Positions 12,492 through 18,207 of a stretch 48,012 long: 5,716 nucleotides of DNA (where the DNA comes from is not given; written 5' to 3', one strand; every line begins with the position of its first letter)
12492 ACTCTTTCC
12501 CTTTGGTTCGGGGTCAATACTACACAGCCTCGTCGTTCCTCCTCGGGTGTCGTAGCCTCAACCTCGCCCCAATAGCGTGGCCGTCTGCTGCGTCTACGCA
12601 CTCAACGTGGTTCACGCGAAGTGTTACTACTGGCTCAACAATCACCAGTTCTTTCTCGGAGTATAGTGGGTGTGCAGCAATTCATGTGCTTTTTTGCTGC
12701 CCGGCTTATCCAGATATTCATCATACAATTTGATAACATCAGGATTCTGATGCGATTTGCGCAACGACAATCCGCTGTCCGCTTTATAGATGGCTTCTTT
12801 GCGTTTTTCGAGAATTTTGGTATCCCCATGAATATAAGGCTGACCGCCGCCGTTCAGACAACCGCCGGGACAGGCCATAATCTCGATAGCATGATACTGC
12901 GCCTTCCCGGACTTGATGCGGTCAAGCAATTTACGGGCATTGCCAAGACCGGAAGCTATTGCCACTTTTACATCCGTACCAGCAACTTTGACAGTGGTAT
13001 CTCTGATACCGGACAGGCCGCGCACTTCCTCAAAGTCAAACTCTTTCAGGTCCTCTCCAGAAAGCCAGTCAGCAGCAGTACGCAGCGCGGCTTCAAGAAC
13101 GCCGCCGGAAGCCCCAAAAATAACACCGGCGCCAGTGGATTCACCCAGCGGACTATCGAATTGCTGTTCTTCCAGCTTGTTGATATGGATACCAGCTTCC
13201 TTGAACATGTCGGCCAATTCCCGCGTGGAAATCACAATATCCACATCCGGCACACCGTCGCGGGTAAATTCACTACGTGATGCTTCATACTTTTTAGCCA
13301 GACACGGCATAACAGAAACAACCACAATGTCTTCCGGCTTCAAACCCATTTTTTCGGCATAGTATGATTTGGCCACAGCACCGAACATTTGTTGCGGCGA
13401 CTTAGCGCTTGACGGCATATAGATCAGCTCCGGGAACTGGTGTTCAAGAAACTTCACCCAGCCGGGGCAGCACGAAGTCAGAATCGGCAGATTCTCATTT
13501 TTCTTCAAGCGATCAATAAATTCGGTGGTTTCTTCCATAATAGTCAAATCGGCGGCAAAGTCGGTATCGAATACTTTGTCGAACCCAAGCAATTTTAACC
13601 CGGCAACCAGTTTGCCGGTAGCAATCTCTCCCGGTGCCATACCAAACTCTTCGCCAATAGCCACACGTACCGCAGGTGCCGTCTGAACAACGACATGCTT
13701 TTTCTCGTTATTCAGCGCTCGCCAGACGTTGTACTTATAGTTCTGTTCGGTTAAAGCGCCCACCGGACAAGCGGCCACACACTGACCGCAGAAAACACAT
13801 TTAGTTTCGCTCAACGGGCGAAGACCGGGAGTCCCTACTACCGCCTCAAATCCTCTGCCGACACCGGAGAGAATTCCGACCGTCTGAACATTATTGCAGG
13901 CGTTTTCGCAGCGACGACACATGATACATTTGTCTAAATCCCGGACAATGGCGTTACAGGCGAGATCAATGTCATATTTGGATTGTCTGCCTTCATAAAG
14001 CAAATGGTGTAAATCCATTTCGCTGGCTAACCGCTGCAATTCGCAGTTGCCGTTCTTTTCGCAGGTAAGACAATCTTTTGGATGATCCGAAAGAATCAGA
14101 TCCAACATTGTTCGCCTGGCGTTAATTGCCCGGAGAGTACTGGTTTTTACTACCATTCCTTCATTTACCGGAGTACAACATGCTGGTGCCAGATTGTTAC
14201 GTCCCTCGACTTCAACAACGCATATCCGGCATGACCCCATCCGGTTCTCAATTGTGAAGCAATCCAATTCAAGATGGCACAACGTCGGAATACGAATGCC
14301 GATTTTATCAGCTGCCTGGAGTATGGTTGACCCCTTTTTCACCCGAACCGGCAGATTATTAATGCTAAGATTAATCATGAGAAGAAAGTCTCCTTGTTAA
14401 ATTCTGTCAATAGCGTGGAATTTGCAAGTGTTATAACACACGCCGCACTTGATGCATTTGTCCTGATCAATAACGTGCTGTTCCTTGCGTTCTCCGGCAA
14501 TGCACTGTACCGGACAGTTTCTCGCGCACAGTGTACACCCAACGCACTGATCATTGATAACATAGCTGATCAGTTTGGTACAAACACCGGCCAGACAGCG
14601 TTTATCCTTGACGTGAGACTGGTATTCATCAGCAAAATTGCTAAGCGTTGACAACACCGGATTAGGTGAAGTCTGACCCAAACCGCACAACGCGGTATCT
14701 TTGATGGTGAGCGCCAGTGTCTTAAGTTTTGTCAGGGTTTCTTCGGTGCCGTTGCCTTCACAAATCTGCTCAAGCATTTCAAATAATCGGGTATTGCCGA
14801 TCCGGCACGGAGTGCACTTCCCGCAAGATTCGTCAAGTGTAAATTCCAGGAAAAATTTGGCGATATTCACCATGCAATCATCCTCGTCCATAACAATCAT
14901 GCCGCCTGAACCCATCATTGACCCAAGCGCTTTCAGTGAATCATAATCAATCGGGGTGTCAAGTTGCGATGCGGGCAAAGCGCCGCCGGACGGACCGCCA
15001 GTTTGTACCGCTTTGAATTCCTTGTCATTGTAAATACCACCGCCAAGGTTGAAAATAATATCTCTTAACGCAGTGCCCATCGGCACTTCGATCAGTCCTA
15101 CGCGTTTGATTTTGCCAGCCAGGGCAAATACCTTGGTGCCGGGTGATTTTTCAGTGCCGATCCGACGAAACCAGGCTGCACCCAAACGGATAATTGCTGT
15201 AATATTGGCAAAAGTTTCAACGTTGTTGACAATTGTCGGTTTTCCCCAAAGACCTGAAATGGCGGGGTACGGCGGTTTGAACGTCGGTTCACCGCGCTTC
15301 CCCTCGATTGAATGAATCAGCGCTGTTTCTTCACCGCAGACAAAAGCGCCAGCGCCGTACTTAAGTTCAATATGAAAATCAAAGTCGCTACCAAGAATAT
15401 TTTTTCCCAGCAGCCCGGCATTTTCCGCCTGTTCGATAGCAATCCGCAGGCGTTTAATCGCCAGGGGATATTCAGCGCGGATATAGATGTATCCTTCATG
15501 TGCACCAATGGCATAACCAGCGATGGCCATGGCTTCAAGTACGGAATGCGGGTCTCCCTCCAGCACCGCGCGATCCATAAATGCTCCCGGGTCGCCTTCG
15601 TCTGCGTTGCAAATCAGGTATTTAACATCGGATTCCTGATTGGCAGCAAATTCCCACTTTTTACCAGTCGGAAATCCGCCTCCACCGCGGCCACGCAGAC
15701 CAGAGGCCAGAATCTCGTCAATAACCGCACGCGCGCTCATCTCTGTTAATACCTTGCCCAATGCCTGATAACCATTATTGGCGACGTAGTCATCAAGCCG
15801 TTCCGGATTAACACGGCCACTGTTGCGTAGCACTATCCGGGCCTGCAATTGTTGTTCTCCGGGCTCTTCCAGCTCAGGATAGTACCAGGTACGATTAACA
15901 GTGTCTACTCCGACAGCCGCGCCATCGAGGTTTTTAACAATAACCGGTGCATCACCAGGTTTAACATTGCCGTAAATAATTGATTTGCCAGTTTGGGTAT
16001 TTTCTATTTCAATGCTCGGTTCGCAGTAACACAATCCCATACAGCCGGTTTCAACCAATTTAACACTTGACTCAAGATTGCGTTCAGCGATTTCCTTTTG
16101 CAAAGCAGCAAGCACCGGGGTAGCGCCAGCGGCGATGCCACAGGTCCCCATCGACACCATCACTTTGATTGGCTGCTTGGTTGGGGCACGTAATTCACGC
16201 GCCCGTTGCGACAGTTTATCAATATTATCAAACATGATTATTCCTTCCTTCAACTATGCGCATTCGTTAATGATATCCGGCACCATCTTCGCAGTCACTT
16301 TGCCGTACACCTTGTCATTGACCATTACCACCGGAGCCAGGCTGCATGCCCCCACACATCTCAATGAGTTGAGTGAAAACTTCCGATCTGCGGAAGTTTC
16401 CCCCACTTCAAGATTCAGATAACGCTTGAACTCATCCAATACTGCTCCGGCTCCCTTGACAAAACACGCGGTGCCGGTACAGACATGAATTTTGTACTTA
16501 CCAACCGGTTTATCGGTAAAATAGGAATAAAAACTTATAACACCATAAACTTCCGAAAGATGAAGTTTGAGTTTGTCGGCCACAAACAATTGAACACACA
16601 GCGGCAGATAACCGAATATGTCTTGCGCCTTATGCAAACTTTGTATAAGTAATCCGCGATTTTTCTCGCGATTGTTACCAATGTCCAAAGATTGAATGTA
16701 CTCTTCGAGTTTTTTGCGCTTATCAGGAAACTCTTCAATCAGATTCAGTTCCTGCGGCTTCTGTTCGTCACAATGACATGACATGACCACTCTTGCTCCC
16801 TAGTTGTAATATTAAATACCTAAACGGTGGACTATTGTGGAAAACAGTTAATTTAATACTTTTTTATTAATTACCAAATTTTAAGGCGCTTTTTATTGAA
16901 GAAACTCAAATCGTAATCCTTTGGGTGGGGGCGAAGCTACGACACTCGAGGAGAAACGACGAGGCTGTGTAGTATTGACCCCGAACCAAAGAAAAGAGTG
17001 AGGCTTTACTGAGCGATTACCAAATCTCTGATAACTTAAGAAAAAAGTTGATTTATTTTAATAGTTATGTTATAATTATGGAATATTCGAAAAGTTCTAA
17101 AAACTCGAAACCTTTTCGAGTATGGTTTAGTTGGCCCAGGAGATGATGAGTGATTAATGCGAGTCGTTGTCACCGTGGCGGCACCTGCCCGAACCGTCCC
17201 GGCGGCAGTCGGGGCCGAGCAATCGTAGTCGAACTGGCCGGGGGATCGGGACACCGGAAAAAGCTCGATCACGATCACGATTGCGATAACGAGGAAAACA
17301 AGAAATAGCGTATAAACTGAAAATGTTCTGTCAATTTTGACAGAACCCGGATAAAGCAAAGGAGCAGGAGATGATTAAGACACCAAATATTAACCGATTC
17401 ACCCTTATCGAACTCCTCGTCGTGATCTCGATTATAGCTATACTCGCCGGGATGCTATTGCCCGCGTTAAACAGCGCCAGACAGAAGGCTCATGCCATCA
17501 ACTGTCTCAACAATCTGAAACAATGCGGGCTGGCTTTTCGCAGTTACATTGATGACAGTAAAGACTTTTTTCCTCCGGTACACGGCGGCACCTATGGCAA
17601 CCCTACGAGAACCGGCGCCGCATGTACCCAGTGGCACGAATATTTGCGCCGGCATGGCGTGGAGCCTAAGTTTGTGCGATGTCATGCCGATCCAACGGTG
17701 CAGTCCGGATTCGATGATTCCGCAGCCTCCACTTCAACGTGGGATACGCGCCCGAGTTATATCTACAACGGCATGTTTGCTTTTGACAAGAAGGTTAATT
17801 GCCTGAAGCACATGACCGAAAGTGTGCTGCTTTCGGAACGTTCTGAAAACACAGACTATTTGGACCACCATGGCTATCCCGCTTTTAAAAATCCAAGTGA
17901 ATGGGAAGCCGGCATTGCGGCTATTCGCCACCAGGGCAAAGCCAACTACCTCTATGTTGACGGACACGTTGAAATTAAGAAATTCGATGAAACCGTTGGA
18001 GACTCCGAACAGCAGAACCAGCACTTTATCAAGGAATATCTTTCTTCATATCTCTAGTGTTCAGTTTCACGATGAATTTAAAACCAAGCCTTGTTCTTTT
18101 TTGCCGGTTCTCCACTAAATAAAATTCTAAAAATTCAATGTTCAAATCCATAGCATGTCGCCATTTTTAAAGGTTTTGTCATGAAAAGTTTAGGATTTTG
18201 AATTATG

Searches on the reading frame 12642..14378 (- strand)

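Call 9: search_protein_families(library=ncbifam, proteins=[window:12642-14378:-])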
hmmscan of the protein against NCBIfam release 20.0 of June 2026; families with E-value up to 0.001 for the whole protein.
window:12642-14378:- (578 aa): 20 families
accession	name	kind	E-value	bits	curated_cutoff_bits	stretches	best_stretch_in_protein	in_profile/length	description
NF040763.1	FeFe_hydrog_A6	exception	1.3e-269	895.4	765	1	2-575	1-571/571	NADH-dependent [FeFe] hydrogenase, group A6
NF040762.1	Hydr_FeFe_Clost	exception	2.8e-187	623.8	900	1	3-573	2-572/572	ferredoxin hydrogenase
TIGR02512.1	FeFe_hydrog_A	subfamily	3.7e-160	532.9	405.95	1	143-515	1-374/375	[FeFe] hydrogenase, group A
TIGR04105.1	FeFe_hydrog_B1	subfamily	1.3e-55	188.9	450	2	147-458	140-426/462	monomeric [FeFe] hydrogenase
NF005745.0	PRK07569.1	equivalog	1.5e-49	168.5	333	1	3-213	5-211/238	bidirectional hydrogenase complex protein HoxU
TIGR01973.1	NuoG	equivalog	3.4e-38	131.8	470.05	1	5-228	2-216/606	NADH-quinone oxidoreductase subunit NuoG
NF006305.0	PRK08493.1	equivalog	5.3e-35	120.7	591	2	1-176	1-168/819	NADH-quinone oxidoreductase subunit G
NF005895.0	PRK07860.1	equivalog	1.4e-33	115.9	802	1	1-217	17-228/811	NADH-quinone oxidoreductase subunit G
NF009454.0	PRK12814.1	equivalog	2.3e-23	82.5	916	1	2-106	4-104/657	putative NADPH-dependent glutamate synthase small subunit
NF006221.0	PRK08348.1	subfamily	5.6e-06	26.1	124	1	144-211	39-94/136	NADH-plastoquinone oxidoreductase subunit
NF004546.0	PRK05888.3-3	equivalog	1.6e-05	24.4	260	1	144-224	59-139/196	NADH-quinone oxidoreductase subunit NuoI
NF009053.0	PRK12387.1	subfamily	1.9e-05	24.5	204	0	191-221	72-103/180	formate hydrogenlyase complex iron-sulfur subunit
NF058577.1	FdxA_fam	equivalog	2.8e-05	24.2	65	1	193-218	8-33/52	4Fe-4S ferredoxin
NF004538.0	PRK05888.1-4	equivalog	3.6e-05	23.4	135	0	192-214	100-122/162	NADH-quinone oxidoreductase subunit NuoI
TIGR02912.1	sulfite_red_C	equivalog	4.4e-05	22.6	324.1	1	147-217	167-226/314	sulfite reductase subunit C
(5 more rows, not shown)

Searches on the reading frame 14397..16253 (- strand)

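Call 40: search_protein_families(library=pfam, proteins=[window:14397-16253:-], max_evalue=0.00001)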
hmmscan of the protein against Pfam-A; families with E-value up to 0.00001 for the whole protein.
window:14397-16253:- (618 aa): 4 families
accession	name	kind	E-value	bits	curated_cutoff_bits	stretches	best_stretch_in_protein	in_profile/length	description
PF01512.22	Complex1_51K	-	3.1e-48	163.9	31.2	1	183-352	3-149/150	Nuo51 FMN-binding domain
PF10589.14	NADH_4Fe-4S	-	1.4e-30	105.4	23.5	1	464-547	2-85/85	NADH-ubiquinone oxidoreductase-F iron-sulfur binding region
PF00037.32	Fer4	-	2.3e-07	30.8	21.1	1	594-615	2-23/24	4Fe-4S binding domain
PF12837.12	Fer4_6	-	7.8e-06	26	25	0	594-615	3-24/24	4Fe-4S binding domain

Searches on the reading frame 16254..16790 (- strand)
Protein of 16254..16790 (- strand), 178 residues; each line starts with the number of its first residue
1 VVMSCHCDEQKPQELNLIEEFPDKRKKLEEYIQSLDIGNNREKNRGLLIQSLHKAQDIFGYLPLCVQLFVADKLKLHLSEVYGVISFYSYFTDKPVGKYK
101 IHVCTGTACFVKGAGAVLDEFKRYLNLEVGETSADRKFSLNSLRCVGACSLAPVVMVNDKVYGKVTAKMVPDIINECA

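Call 9: search_protein_families(library=ncbifam, proteins=[window:16254-16790:-])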
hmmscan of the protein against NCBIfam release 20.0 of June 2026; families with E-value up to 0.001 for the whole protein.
window:16254-16790:- (178 aa): 9 families
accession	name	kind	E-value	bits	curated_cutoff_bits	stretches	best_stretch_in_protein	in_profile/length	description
NF005747.0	PRK07571.1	equivalog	1.6e-43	148.3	224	1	31-174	21-165/173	bidirectional hydrogenase complex protein HoxE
TIGR01958.1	nuoE_fam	subfamily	2.6e-36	125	142.4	1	42-176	12-146/148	NADH-quinone oxidoreductase subunit NuoE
NF005722.0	PRK07539.1-2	equivalog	1.2e-35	122.9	141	1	39-176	18-155/157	NADH-quinone oxidoreductase subunit NuoE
NF005725.0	PRK07539.1-5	equivalog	1.8e-34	118.9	220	1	40-176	33-170/174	NADH-quinone oxidoreductase subunit NuoE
NF004638.0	PRK05988.1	equivalog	5.5e-34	117.3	198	1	36-177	16-157/159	formate dehydrogenase subunit gamma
NF005721.0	PRK07539.1-1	equivalog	3.9e-28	98.5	308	1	41-176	41-176/292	NADH-quinone oxidoreductase subunit NuoE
NF005723.0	PRK07539.1-3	equivalog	1.2e-25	90.3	226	1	43-168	21-147/158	NADH-quinone oxidoreductase subunit NuoE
NF005724.0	PRK07539.1-4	equivalog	1.9e-21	77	280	1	42-176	36-171/240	NADH-quinone oxidoreductase subunit NuoE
NF009040.0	PRK12373.1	equivalog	1.3e-18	67.9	514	1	48-177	39-169/400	NADH-quinone oxidoreductase subunit E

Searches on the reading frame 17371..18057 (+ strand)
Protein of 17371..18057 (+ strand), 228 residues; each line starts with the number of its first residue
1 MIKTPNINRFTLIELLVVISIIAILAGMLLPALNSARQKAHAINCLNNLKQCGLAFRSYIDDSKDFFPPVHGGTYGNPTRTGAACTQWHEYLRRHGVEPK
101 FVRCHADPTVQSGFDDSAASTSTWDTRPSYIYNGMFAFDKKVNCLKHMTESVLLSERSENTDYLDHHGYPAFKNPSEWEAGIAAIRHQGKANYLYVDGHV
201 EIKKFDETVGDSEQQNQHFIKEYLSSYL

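Call 9: search_protein_families(library=ncbifam, proteins=[window:17371-18057:+])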
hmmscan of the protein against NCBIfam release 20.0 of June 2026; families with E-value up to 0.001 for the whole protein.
window:17371-18057:+ (228 aa): 9 families
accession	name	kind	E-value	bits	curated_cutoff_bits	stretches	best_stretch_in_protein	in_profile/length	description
TIGR01710.1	typeII_sec_gspG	equivalog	7.9e-07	29.2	88.85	1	10-73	3-65/134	type II secretion system major pseudopilin GspG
NF007862.0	PRK10574.1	equivalog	2e-06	28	138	1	9-48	6-45/145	prepilin peptidase-dependent pilin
TIGR01708.2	typeII_sec_gspH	equivalog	5.6e-06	26.4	80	1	10-43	4-37/169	type II secretion system minor pseudopilin GspH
NF041013.1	T4P_ComGE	equivalog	6.7e-06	26.1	49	1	7-43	3-39/83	competence type IV pilus minor pilin ComGE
TIGR04294.2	pre_pil_HX9DG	domain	1.3e-05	24.8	19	1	186-201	4-19/22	H-X9-DG-CTERM domain-containing protein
NF040999.1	pilin_ComGC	equivalog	9.6e-05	22.5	75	1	9-42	3-36/84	competence type IV pilus major pilin ComGC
NF041775.1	typeIV_PilA_Myxo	equivalog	0.00013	22.1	400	1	7-62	10-65/214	type IV pilin protein PilA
TIGR02532.1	IV_pilin_GFxxxE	domain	0.00021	21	16.3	1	10-29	4-23/24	prepilin-type N-terminal cleavage/methylation domain-containing protein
TIGR02596.1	TIGR02596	subfamily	0.0007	19.7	70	0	10-37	1-28/196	Verru_Chthon cassette protein D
